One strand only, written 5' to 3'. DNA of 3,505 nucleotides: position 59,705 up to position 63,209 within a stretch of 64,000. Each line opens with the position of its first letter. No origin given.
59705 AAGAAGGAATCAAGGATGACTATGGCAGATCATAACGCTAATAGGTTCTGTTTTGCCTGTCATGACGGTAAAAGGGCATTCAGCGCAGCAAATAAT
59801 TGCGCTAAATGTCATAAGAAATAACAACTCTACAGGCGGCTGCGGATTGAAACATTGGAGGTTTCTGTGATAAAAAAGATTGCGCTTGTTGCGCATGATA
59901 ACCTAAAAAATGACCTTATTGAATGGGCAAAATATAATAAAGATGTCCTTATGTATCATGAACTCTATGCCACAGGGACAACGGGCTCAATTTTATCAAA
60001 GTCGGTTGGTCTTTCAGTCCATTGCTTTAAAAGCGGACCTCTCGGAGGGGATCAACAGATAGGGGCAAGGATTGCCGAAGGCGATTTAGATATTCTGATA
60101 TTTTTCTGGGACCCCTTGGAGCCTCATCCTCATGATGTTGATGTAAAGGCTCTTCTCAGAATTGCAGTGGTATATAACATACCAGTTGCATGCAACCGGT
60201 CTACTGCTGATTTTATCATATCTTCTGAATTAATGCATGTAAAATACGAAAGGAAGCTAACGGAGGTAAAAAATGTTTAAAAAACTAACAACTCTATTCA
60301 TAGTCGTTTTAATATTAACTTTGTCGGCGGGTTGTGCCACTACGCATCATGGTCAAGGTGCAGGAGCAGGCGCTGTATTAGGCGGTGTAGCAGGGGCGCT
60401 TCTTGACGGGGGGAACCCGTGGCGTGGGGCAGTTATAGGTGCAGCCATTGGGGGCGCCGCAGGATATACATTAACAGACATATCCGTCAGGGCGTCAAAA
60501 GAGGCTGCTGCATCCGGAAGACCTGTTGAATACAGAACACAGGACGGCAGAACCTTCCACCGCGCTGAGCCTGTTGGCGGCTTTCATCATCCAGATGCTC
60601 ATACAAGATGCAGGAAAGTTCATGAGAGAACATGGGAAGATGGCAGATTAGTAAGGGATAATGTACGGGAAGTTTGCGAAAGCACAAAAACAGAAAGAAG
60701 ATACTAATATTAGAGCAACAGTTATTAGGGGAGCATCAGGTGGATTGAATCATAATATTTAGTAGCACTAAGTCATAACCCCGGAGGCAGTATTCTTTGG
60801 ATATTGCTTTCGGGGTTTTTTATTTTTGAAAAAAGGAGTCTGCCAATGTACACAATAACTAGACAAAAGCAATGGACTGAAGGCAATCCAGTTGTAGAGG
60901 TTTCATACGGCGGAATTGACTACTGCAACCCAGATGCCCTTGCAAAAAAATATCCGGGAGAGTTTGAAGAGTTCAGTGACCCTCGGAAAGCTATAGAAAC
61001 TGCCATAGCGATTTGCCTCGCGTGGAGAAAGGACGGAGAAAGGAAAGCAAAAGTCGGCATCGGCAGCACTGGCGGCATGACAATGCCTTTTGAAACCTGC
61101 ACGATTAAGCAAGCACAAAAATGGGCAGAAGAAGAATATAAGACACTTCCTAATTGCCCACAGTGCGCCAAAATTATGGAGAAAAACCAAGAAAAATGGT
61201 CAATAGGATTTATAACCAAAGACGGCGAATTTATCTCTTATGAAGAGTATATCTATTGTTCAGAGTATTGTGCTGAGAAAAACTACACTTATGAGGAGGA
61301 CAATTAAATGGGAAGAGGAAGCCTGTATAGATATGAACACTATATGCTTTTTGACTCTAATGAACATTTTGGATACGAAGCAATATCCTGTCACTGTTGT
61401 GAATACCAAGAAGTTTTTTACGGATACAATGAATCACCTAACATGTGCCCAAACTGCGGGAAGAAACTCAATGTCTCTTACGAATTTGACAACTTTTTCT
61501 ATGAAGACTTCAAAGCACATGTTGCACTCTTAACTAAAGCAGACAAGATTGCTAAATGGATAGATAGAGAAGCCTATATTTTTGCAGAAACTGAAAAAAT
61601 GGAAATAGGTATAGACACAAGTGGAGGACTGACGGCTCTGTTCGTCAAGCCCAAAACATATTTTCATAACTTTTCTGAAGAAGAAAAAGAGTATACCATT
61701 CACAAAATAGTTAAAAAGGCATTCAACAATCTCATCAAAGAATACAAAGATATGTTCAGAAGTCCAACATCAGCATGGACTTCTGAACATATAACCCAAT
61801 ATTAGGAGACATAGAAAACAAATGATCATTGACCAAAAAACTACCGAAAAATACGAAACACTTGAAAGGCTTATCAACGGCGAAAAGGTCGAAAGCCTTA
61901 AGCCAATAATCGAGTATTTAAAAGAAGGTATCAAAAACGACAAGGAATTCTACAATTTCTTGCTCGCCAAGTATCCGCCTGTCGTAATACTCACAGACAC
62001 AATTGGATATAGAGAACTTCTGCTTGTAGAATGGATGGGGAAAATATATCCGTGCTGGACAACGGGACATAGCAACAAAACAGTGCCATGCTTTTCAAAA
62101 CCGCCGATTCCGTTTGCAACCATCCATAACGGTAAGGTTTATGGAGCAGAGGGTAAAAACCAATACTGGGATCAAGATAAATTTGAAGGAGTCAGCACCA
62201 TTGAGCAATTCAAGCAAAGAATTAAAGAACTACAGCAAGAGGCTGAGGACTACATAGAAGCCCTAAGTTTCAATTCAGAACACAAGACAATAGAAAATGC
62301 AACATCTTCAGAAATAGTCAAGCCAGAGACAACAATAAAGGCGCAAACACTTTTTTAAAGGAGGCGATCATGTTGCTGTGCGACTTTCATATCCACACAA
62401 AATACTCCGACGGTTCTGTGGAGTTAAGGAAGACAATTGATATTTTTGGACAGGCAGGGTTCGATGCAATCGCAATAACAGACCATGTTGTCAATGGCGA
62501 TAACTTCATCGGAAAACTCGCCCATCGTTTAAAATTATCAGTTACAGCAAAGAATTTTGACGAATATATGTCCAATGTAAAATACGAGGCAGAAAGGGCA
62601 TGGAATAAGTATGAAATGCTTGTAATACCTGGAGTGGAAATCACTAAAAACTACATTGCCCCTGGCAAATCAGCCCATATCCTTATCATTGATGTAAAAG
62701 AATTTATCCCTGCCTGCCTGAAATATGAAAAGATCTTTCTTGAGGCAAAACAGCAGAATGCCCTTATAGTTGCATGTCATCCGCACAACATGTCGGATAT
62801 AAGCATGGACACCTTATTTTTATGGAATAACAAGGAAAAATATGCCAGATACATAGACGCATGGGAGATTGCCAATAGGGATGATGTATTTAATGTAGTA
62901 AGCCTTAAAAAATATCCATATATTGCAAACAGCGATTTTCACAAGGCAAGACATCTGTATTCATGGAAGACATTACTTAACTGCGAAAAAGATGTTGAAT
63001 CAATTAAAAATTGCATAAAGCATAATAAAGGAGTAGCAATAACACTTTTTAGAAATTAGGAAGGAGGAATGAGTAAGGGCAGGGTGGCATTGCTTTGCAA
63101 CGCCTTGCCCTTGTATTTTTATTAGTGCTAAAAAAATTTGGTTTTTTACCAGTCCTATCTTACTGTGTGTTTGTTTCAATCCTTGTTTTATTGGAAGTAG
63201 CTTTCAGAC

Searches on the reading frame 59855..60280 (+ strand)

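Call 81: search_protein_families(library=pfam, proteins=[window:59855-60280:+], max_evalue=0.01)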
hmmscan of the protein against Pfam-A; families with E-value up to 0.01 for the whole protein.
window:59855-60280:+ (141 aa): 1 family
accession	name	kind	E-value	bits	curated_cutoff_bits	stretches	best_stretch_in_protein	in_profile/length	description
PF02142.27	MGS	-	2.6e-18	66.4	24.1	1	21-112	2-93/94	MGS-like domain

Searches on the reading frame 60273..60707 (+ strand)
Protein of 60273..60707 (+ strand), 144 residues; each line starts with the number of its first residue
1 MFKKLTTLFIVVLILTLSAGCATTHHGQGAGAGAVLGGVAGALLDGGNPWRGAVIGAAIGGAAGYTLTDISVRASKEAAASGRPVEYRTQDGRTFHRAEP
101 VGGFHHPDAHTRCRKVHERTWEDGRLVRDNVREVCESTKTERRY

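Call 81: search_protein_families(library=pfam, proteins=[window:60273-60707:+], max_evalue=0.01)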
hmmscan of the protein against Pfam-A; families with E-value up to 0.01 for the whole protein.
window:60273-60707:+ (144 aa): 3 families
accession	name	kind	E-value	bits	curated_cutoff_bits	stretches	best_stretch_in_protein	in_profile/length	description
PF05433.20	Rick_17kDa_Anti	-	6.7e-07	29.6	24.2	1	29-66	2-41/43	Glycine zipper 2TM domain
PF13441.11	Gly-zipper_YMGG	-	1.5e-06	28.3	28.9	1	27-65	4-40/45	YMGG-like Gly-zipper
PF13436.11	Gly-zipper_OmpA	-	0.00047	20.3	27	1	28-65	2-41/44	Glycine-zipper domain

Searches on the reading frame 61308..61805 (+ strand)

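Call 81: search_protein_families(library=pfam, proteins=[window:61308-61805:+], max_evalue=0.01)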
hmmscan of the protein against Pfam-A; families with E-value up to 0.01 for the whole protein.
window:61308-61805:+ (165 aa): 1 family
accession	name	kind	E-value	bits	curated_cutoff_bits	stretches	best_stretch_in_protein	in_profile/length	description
PF09138.17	Urm1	-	0.0019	19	21.8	1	100-152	2-54/96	Urm1 (Ubiquitin related modifier)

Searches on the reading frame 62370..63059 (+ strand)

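Call 81: search_protein_families(library=pfam, proteins=[window:62370-63059:+], max_evalue=0.01)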
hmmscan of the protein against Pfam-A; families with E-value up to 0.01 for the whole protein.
window:62370-63059:+ (229 aa): 1 family
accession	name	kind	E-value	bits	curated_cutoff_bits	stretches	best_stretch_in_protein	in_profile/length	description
PF02811.25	PHP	-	8.2e-08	33.2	26.4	1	5-118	1-71/164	PHP domain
